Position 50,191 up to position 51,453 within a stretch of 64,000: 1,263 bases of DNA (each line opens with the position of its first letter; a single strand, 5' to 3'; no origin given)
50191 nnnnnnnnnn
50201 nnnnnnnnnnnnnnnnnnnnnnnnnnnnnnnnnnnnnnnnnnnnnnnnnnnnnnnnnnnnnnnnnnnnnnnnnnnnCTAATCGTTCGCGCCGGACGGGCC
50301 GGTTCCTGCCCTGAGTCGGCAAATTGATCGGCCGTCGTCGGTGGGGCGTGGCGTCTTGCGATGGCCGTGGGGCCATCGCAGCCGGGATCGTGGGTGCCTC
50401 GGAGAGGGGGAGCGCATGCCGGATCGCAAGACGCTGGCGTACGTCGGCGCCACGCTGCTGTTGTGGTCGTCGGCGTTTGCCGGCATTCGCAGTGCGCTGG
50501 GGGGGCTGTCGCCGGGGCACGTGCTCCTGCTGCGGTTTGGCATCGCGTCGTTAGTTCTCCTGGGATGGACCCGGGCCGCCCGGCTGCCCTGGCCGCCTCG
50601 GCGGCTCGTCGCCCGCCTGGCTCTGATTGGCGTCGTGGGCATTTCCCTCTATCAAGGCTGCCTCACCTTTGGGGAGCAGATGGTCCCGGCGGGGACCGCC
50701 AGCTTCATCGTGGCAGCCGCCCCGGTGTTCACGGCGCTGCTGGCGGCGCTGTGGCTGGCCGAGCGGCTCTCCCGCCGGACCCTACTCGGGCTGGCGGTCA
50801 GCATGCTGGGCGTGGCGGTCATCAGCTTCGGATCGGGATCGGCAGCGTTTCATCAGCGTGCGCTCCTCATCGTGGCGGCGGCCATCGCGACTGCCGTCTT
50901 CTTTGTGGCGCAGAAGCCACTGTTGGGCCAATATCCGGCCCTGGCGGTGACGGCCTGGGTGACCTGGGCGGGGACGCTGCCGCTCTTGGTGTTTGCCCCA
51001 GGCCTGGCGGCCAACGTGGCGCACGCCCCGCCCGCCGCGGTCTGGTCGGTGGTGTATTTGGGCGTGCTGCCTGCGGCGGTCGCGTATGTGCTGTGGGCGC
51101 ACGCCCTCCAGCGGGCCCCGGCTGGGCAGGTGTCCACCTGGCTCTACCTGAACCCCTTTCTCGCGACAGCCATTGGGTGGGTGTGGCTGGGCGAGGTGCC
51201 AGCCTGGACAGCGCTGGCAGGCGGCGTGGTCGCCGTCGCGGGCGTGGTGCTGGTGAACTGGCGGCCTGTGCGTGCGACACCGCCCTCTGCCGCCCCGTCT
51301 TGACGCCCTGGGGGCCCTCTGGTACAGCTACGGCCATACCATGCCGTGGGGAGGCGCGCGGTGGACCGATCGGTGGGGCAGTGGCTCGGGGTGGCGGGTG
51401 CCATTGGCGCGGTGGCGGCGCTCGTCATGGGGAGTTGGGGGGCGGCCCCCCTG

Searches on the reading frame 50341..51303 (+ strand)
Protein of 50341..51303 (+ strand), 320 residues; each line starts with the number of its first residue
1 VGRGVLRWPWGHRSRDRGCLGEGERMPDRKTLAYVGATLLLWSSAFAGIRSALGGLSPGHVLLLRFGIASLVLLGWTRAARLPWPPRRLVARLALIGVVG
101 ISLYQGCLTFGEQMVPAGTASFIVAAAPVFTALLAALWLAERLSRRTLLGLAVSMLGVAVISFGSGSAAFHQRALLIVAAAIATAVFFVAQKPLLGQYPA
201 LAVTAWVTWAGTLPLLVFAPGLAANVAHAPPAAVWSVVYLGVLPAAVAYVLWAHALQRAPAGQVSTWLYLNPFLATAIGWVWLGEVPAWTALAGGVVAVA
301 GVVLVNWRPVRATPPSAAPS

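Call 34: search_protein_families(library=pfam, proteins=[window:50341-51303:+], max_evalue=0.00001)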
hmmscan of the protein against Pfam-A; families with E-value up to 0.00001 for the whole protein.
window:50341-51303:+ (320 aa): 1 family
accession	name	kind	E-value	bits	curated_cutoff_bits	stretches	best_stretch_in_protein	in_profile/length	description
PF00892.27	EamA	-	5.8e-41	140.4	28.2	2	174-306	4-134/135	EamA-like transporter family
